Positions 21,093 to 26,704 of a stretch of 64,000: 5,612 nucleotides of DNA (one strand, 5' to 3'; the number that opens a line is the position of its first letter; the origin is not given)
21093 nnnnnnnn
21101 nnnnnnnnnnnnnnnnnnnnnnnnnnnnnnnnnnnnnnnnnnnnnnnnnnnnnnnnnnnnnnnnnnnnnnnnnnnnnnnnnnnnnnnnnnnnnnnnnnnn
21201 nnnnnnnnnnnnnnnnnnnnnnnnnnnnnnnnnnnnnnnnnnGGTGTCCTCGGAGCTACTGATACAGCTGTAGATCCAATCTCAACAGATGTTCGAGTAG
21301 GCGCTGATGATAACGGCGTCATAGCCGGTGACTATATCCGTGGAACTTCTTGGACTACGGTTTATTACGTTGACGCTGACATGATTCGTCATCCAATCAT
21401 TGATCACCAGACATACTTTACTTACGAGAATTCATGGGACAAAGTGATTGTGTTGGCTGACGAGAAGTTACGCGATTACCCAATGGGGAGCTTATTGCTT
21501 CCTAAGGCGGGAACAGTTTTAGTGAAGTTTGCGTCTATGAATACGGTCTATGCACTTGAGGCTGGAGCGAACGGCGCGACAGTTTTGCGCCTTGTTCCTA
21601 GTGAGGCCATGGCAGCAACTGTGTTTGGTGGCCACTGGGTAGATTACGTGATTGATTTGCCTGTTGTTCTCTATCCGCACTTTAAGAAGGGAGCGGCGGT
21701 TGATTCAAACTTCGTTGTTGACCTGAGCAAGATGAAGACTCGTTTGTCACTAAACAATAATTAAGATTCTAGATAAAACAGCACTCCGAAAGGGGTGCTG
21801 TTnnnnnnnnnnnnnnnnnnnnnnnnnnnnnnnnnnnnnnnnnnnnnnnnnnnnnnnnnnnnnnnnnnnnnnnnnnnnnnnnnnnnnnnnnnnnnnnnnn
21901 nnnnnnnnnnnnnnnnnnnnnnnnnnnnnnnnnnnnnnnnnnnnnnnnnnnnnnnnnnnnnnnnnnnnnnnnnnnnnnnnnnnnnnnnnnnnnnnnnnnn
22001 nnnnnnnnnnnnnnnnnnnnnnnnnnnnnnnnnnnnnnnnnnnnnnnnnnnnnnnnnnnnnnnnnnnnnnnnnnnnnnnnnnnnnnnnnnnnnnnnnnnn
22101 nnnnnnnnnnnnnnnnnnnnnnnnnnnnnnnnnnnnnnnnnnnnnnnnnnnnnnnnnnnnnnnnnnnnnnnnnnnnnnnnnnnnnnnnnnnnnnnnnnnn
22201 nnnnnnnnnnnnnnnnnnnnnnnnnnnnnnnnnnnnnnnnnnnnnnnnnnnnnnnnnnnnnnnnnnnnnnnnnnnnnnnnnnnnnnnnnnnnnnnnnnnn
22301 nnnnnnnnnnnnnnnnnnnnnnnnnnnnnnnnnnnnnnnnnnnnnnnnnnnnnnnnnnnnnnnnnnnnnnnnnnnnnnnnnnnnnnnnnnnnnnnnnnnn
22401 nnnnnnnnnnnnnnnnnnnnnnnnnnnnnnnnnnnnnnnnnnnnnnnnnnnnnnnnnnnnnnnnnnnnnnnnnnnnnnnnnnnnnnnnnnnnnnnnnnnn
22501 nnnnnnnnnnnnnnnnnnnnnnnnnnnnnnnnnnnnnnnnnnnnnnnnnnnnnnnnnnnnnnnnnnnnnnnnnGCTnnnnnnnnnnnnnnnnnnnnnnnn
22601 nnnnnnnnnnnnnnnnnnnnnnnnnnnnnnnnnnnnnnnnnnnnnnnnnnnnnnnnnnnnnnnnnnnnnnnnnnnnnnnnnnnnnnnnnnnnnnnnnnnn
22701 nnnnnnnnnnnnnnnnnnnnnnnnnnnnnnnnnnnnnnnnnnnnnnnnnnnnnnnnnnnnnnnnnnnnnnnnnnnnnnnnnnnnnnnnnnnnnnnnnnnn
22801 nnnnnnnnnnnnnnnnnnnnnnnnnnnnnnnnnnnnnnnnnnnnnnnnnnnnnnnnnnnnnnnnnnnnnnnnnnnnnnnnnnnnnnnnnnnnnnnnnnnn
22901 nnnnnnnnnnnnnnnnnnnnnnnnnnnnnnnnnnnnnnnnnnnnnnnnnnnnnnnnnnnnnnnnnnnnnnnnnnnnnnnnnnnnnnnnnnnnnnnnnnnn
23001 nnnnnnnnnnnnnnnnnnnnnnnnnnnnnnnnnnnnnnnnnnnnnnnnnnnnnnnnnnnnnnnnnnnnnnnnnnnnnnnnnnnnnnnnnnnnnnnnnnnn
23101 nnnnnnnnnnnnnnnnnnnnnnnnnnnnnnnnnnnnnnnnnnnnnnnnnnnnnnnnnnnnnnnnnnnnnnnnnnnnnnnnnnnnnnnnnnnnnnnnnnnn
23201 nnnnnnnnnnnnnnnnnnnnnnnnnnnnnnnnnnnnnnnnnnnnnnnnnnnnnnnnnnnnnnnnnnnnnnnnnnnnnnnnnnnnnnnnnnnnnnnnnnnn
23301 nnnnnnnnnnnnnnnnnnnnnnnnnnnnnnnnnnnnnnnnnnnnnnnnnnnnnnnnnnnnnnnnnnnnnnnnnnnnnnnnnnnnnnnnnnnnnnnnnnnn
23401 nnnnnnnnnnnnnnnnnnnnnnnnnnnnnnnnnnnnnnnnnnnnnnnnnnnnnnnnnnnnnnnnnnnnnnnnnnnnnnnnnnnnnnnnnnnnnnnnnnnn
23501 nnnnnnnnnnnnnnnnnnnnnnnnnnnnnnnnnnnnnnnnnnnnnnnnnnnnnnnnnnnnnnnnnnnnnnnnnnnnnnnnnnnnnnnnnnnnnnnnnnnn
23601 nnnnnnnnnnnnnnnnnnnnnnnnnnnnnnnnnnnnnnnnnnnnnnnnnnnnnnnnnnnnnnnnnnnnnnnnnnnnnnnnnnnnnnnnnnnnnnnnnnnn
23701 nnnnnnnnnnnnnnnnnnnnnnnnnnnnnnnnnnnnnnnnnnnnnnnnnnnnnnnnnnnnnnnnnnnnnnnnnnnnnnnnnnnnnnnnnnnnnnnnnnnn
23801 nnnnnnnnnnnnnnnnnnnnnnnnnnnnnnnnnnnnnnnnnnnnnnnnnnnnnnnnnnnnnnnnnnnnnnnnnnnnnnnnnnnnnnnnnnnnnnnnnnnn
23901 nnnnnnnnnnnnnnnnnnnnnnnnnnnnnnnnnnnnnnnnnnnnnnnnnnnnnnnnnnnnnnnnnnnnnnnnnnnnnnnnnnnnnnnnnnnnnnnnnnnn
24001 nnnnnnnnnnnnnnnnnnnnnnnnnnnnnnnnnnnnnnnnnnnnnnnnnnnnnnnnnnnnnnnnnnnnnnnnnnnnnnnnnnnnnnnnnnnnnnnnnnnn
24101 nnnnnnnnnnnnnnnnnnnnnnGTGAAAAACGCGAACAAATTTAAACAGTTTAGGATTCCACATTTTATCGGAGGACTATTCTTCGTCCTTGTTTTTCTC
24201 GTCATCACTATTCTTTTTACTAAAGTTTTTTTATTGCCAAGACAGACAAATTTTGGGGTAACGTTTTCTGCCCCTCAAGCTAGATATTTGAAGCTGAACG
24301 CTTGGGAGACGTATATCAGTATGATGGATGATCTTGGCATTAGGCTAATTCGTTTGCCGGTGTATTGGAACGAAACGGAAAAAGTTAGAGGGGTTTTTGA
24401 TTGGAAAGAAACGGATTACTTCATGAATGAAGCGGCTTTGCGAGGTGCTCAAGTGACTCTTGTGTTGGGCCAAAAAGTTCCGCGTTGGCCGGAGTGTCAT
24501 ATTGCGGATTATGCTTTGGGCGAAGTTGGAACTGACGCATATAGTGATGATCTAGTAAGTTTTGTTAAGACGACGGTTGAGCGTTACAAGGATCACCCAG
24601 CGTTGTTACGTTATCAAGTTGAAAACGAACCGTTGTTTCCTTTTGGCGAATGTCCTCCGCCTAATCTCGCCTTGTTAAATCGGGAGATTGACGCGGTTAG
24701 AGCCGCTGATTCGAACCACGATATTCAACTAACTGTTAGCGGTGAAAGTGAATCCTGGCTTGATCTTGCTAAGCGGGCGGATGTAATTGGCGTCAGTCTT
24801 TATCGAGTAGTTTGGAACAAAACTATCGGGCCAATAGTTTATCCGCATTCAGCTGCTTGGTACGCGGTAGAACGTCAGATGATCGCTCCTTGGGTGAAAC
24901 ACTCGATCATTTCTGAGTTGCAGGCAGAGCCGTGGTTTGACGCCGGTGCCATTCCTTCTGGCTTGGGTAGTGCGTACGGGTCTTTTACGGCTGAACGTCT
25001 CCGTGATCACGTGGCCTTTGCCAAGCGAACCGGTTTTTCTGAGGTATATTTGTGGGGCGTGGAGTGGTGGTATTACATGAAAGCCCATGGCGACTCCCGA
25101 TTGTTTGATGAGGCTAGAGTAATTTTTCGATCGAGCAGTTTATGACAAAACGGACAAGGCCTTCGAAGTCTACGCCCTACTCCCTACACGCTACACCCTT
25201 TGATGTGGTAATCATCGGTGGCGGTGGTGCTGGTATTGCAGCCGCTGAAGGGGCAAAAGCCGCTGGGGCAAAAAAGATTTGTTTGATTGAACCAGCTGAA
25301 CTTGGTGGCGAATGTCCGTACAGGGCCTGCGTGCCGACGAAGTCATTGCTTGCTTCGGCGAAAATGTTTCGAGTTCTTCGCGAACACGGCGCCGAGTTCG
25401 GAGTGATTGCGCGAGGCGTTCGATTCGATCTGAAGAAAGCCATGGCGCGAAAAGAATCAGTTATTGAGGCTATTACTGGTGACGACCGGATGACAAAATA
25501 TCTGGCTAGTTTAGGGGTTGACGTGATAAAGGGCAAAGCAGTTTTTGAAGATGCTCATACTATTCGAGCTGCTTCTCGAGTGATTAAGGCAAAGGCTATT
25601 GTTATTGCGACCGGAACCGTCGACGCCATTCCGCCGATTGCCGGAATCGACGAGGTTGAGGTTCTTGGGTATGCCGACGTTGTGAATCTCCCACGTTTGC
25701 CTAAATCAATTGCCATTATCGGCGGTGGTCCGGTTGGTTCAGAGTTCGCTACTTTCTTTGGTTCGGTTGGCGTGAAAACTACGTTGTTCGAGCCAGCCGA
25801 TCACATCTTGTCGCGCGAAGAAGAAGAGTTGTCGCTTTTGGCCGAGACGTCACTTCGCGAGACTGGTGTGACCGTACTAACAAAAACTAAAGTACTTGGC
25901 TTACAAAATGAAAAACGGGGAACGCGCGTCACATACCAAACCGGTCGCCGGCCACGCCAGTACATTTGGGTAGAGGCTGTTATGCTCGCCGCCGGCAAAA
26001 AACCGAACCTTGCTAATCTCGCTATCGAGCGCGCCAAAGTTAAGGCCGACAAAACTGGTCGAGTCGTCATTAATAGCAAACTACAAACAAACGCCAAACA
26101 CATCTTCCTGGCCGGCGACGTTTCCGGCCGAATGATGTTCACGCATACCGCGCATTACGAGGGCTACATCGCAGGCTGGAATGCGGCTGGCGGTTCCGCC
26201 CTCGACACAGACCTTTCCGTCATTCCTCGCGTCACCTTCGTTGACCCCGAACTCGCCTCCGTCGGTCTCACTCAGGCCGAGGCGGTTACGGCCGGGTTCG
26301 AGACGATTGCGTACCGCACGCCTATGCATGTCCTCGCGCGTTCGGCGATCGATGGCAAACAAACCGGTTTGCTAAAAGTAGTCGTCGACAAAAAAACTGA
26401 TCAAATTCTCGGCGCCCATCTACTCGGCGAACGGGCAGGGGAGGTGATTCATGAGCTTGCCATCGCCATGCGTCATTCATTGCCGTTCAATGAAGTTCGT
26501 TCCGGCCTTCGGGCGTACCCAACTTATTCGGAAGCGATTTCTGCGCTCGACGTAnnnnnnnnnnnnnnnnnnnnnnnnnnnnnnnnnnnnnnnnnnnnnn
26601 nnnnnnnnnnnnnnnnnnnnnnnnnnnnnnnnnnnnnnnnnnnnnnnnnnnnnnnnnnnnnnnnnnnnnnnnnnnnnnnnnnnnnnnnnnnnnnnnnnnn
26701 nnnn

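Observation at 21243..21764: Conserved ~125-aa C-terminal domain shared by two secreted proteins; the smaller gene is interrupted by a frameshift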

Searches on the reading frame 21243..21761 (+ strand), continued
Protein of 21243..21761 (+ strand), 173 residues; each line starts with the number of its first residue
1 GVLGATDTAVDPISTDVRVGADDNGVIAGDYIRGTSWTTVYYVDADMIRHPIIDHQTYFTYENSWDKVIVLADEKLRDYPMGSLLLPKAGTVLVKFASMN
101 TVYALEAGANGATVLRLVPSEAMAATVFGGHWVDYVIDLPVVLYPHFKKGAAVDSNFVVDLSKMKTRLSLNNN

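Call 59: fold_search(model_id=the predicted structure, library=viral)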
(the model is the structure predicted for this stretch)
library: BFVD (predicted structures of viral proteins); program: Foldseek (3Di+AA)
matches with E <= 10: 299; with E <= 0.001: 2
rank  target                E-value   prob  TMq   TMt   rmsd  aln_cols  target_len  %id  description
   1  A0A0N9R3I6            1.3e-05  1.00  0.36  0.18  10.6       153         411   11  Uncharacterized protein [Chrysochromulina ericina virus CeV-01B]
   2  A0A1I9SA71            4.5e-05  1.00  0.52  0.73   3.4       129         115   13  Uncharacterized protein [Rhodococcus phage Weasels2]
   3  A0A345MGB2            2.9e-03  1.00  0.33  0.54   8.7        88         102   15  Uncharacterized protein [Streptomyces phage LukeCage]
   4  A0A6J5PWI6            5.5e-03  1.00  0.29  0.43   5.9        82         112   18  Uncharacterized protein [uncultured Caudovirales phage]
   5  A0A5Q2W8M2            1.1e-02  1.00  0.30  0.11   7.4        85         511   15  (no name in the UniProt tables at hand)
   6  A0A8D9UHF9            1.6e-01  0.08  0.13  0.10  17.2       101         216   17  Terminase large subunit [Bacteriophage sp.]
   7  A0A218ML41            1.7e-01  0.97  0.29  0.27   5.9        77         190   12  Uncharacterized protein [uncultured virus]
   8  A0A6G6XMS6            2.5e-01  0.92  0.29  0.16   3.1        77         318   21  (no name in the UniProt tables at hand)
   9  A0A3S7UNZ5            4.7e-01  0.10  0.16  0.17  11.8        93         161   15  Uncharacterized protein [Lactobacillus phage Iacchus]
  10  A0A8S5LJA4            5.0e-01  0.14  0.18  0.25  14.4       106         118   16  Uncharacterized protein [Siphoviridae sp. ct3o911]
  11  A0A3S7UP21            7.1e-01  0.09  0.21  0.26   9.0       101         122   14  Uncharacterized protein [Lactobacillus phage Iacchus]
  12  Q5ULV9                7.5e-01  0.09  0.17  0.16   9.1        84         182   14  Orf5 [Lactobacillus phage LP65]
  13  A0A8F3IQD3            9.0e-01  0.30  0.24  0.19   6.9        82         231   11  (no name in the UniProt tables at hand)
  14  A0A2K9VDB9            9.0e-01  0.13  0.19  0.26   9.2        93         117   10  Uncharacterized protein [Lactobacillus phage Semele]
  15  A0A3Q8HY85            9.0e-01  0.08  0.17  0.14  10.2       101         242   15  Thoeris anti-defense 2-like domain-containing protein [Lactobacillus phage Iacchus]
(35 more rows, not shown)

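Call 60: find_encoding_contigs(protein=P0016, flank=4000, max_places=3)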
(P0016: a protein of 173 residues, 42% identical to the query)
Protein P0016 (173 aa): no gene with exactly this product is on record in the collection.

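Call 61: find_encoding_contigs(protein=P0019, flank=5000, max_places=3)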
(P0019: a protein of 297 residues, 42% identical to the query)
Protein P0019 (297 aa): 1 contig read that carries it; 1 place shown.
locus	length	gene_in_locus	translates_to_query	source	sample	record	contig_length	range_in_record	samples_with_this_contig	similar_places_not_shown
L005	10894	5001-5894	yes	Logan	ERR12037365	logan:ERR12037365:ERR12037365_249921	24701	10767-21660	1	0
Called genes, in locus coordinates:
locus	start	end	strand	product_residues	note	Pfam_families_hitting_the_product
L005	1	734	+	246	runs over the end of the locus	PF00696:AA_kinase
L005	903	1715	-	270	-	-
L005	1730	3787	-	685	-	PF00989:PAS (weak), PF08448:PAS_4 (weak), PF13426:PAS_9, PF00512:HisKA, PF13581:HATPase_c_2 (faint), PF02518:HATPase_c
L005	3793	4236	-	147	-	-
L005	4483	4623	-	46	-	-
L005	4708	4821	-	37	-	-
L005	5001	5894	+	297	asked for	-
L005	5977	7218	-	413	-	PF01053:Cys_Met_Meta_PP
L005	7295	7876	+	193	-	PF00485:PRK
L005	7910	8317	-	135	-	PF04138:GtrA_DPMS_TM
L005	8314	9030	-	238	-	PF00535:Glycos_transf_2, PF10111:Glyco_tranf_2_2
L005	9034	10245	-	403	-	PF04188:Mannosyl_trans2 (weak)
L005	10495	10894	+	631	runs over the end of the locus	PF28380:AstC-like_C (faint)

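Call 67: search_protein_families(library=pfam, alignment_id=A1, max_evalue=10)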
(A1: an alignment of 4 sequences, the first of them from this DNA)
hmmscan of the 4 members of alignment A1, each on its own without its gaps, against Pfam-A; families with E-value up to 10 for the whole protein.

A. member 1, seq(173 aa): 0 families

B. families by the number of members that match (of 4 scanned): 0 families
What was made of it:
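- On EccB-repeat / PlyCB-like fold: No Pfam hit at E<=10 (call 67).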

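Call 74: search_protein_families(library=pfam, alignment_id=A5, max_evalue=0.001)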
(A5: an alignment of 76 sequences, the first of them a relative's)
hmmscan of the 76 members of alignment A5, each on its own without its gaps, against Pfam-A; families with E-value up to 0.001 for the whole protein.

A. member 1, P0043 (330 aa): 0 families

B. families by the number of members that match (of 76 scanned): 20 families
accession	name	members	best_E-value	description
PF13205.12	Big_5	29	1.6e-16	Bacterial Ig-like domain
PF10342.15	Kre9_KNH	10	2.8e-08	Kre9/KNH-like N-terminal Ig-like domain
PF18884.5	TSP3_bac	4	6.9e-30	Bacterial TSP3 repeat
PF13229.12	Beta_helix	3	6.4e-26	Right handed beta helix region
PF01839.29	FG-GAP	3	1.1e-25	FG-GAP repeat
PF13517.12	FG-GAP_3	3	3.6e-13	FG-GAP-like repeat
PF04234.18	CopC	3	0.0002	CopC domain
PF00082.27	Peptidase_S8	2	1.4e-50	Subtilase family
PF01471.23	PG_binding_1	2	5.5e-15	Putative peptidoglycan binding domain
PF05048.19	NosD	2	5.5e-14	Periplasmic copper-binding protein (NosD)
PF14312.12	FG-GAP_2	2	6.4e-11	FG-GAP repeat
PF17957.7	Big_7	2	0.00023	Bacterial Ig domain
PF01138.27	RNase_PH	1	1e-28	3' exoribonuclease family, domain 1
PF19078.6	Big_12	1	1e-28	Bacterial Ig-like domain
PF19077.6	Big_13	1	4.1e-21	Bacterial Ig-like domain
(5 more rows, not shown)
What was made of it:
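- Some family members also carry PG_binding_1, which a second wall-binding module might make redundant (call 74).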

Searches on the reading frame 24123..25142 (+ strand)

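Call 8: search_protein_families(library=pfam, proteins=[window:24123-25142:+], max_evalue=0.01)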
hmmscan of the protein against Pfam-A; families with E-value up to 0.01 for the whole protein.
window:24123-25142:+ (340 aa): 4 families
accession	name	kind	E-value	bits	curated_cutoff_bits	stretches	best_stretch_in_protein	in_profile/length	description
PF02449.21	Glyco_hydro_42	-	9e-07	29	21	1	59-170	10-138/376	Beta-galactosidase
PF00150.24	Cellulase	-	1.3e-05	25.3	23.5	1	57-201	19-163/272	Cellulase (glycosyl hydrolase family 5)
PF00331.26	Glyco_hydro_10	-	0.00016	21.4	22.1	1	82-171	47-130/311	Glycosyl hydrolase family 10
PF01301.25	Glyco_hydro_35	-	0.0062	16.6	27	0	59-108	24-76/319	Glycosyl hydrolases family 35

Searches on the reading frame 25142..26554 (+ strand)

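Call 8: search_protein_families(library=pfam, proteins=[window:25142-26554:+], max_evalue=0.01)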
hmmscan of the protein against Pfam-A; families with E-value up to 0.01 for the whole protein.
window:25142-26554:+ (471 aa): 13 families
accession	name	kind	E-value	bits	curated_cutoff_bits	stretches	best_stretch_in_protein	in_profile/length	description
PF07992.20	Pyr_redox_2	-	7e-57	193.5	26.1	1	20-341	1-291/291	Pyridine nucleotide-disulphide oxidoreductase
PF02852.28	Pyr_redox_dim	-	1.9e-28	99.3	25.3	1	361-467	1-107/110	Pyridine nucleotide-disulphide oxidoreductase, dimerisation domain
PF00070.33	Pyr_redox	-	2.9e-17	63.4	22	1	190-265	2-79/82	Pyridine nucleotide-disulphide oxidoreductase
PF13738.12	Pyr_redox_3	-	3.7e-12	46.5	30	1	137-325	112-305/305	Pyridine nucleotide-disulphide oxidoreductase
PF01134.28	GIDA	-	4e-11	43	22.1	1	21-159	1-150/391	Glucose inhibited division protein A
PF01266.30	DAO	-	1.6e-08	35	27.9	1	21-59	1-39/353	FAD dependent oxidoreductase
PF12831.13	FAD_oxidored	-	6.4e-07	29.4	27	1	21-68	1-48/416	FAD dependent oxidoreductase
PF01494.25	FAD_binding_3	-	1.3e-05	25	22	0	21-105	3-79/349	FAD binding domain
PF13450.12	NAD_binding_8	-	5.6e-05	23.8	21.9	0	24-58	1-35/68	NAD(P)-binding Rossmann-like domain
PF03486.20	HI0933_like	-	0.00012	22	50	0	21-52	2-32/244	HI0933-like protein Rossmann domain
PF01262.27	AlaDh_PNT_C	-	0.00057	19.8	23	0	18-44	27-53/214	Alanine dehydrogenase/PNT, C-terminal domain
PF00890.30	FAD_binding_2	-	0.00068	19.4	20.4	1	21-53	1-32/414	FAD binding domain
PF02737.24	3HCDH_N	-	0.0071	16.7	22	1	190-242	2-54/180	3-hydroxyacyl-CoA dehydrogenase, NAD binding domain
